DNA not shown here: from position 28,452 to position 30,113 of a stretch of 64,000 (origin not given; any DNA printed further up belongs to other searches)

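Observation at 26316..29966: Translationally coupled cassette: membrane-anchored unknown protein plus HpnH-like radical SAM enzyme plus HemN-like class C radical SAM protein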

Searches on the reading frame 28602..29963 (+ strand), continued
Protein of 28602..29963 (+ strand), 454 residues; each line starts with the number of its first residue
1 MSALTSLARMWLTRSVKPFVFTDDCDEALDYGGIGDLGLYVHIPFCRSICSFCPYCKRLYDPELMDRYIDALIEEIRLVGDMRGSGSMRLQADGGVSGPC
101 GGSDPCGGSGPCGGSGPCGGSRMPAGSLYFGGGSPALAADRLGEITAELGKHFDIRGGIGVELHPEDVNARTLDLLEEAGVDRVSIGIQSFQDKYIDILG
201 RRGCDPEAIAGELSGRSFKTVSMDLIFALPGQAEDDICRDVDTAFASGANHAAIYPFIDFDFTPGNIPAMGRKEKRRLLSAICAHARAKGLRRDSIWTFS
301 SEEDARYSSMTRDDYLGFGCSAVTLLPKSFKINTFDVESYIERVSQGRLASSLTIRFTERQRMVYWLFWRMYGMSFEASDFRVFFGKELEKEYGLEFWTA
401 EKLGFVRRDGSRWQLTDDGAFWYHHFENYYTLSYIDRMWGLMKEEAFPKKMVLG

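Call 90: search_protein_families(library=ncbifam, proteins=[L092:12004-13248:+, L092:10736-11848:-], max_evalue=0.00001)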
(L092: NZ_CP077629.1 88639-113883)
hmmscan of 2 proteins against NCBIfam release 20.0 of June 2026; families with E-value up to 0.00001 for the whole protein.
L092:12004-13248:+ (415 aa): 16 families
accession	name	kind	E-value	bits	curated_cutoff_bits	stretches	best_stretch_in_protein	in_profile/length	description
NF006385.0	PRK08629.1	equivalog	3.5e-58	197.4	355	1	33-390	52-412/439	coproporphyrinogen III oxidase family protein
TIGR00539.1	hemN_rel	equivalog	7.8e-37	127.2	205.4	1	36-382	3-359/361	radical SAM family heme chaperone HemW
TIGR04107.1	rSAM_HutW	equivalog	3.1e-36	125.1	400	1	34-391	40-414/419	heme anaerobic degradation radical SAM methyltransferase ChuW/HutW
TIGR00538.1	hemN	equivalog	3.7e-35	121.6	324.95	1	14-237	31-265/454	oxygen-independent coproporphyrinogen III oxidase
NF006067.1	PRK08208.1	equivalog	2.3e-34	119.1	380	1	24-396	26-419/427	STM4012 family radical SAM protein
TIGR03994.1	rSAM_HemZ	equivalog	2.7e-29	102.5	321.4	1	30-203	80-261/401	coproporphyrinogen dehydrogenase HemZ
NF005133.0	PRK06582.1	equivalog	7e-26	91.1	597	1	26-216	4-197/390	coproporphyrinogen III oxidase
NF006061.0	PRK08207.1-4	equivalog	2.3e-24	86.1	702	1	31-200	171-350/501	coproporphyrinogen III oxidase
NF006060.0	PRK08207.1-3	equivalog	2.5e-24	85.9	653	1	29-208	145-334/477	coproporphyrinogen III oxidase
NF006064.0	PRK08207.2-2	equivalog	7.1e-23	81.3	504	1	22-201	134-321/465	coproporphyrinogen III oxidase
NF006062.0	PRK08207.1-5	equivalog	6.9e-19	68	1007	1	28-196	143-321/476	coproporphyrinogen III oxidase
NF006059.0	PRK08207.1-1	equivalog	4.2e-18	65.3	1012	1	32-201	170-349/496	coproporphyrinogen III oxidase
NF004567.0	PRK05904.1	equivalog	1.6e-16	60.4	355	1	36-207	9-181/353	coproporphyrinogen III oxidase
NF006063.0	PRK08207.2-1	equivalog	5.5e-16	58.3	1074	1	28-196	187-364/518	coproporphyrinogen III oxidase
NF006065.0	PRK08207.2-4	equivalog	1e-14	54.4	922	1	28-213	163-361/484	coproporphyrinogen III oxidase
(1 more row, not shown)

L092:10736-11848:- (370 aa): 6 families
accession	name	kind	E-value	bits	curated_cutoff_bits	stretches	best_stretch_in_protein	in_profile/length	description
TIGR02032.1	GG-red-SF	subfamily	2.1e-09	37.5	158.8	0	165-285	178-294/297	geranylgeranyl reductase family protein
TIGR03467.1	HpnE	equivalog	2.2e-06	27.3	283.05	1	2-37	1-36/430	hydroxysqualene dehydroxylase HpnE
NF005243.0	PRK06753.1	equivalog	4.2e-06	25.9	365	1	2-34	3-35/374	hypothetical protein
TIGR02734.1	crtI_fam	subfamily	4.8e-06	25.5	238.1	0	3-38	2-37/504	phytoene desaturase family protein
NF045663.1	diclust_near_Sec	equivalog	5e-06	24.9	530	1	2-42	109-149/759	pyridine nucleotide-disulfide oxidoreductase/dicluster-binding protein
NF005560.0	PRK07233.1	equivalog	6.2e-06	25.3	252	1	2-35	3-36/435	hypothetical protein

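Call 92: find_related_loci(query=A6, collection=metagenome_contigs, flank=6000)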
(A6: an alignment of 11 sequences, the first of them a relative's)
Query A6 (415 aa) in metagenome_contigs; peptide patterns used: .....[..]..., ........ (x = any residue, [..] = any of these).
600 stretches matched a pattern (row limit reached: there are more); 572 encode a relative of the query (tblastn E <= 1e-3); the best 80 are kept; 80 distinct loci.
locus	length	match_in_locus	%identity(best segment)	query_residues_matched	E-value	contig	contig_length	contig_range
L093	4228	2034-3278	60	1-415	3e-178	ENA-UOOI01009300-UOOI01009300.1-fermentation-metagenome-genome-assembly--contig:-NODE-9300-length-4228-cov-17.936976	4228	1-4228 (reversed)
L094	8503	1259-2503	53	1-415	9e-148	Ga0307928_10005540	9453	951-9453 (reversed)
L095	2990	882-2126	53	1-415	4e-155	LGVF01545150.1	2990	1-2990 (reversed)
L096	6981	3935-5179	53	1-415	7e-145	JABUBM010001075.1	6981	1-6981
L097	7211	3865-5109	50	1-414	1e-141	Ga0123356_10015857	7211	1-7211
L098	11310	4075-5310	49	1-412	2e-141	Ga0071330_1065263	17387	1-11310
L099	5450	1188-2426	49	3-414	2e-140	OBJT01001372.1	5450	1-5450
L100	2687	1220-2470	50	1-415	3e-144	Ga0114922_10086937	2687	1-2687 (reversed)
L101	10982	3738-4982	49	1-414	1e-136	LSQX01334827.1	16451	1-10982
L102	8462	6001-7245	48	1-414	7e-137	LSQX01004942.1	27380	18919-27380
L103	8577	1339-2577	49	1-412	2e-135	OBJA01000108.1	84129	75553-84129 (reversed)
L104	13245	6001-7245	50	1-414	2e-142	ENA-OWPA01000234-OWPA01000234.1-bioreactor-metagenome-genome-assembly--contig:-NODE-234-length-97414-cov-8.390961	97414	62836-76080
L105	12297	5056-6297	51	2-414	2e-134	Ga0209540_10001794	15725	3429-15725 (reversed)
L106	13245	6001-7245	51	1-414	4e-134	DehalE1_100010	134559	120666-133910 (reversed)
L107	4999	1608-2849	47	1-414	2e-135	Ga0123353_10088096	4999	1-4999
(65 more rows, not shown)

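Call 106: get_annotated_region(hit=H27, flank=6000)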
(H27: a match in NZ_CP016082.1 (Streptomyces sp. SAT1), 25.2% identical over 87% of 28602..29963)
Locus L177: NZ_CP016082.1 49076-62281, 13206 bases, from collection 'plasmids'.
description: Streptomyces sp. SAT1 plasmid unnamed2, complete sequence
organism: Streptomyces sp. SAT1 (NCBI taxid 1849967)
taxonomy: Bacteria; Actinomycetota; Actinomycetes; Kitasatosporales; Streptomycetaceae; Streptomyces; Streptomyces sp. SAT1
host: -; source: Adenophora trachelioides Maxim.,single colony; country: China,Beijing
typing (MOB-suite, as given by PLSDB): non-mobilizable
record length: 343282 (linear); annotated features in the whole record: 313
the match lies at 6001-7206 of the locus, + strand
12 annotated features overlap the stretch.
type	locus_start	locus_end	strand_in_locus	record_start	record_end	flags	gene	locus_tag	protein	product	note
CDS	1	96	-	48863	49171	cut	-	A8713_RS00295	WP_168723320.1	hypothetical protein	-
CDS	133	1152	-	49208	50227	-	-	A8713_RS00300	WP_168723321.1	NADPH:quinone reductase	-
CDS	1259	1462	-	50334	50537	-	-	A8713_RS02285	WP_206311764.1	hypothetical protein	-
CDS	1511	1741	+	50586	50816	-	-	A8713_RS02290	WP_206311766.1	hypothetical protein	-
CDS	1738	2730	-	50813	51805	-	-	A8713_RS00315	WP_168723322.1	aldo/keto reductase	-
CDS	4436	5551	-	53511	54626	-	-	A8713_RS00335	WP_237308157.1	DUF1152 domain-containing protein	-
CDS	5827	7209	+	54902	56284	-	-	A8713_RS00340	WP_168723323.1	STM4012 family radical SAM protein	-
CDS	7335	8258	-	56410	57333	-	-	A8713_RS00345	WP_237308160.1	EamA family transporter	-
CDS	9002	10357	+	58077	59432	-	-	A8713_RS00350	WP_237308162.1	tetratricopeptide repeat protein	-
CDS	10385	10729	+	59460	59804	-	-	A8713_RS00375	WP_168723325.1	hypothetical protein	-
CDS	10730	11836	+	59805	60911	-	-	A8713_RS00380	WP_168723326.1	caspase family protein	GO:0006508 - proteolysis [Evidence IEA]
CDS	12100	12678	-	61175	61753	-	-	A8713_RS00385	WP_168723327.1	restriction endonuclease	-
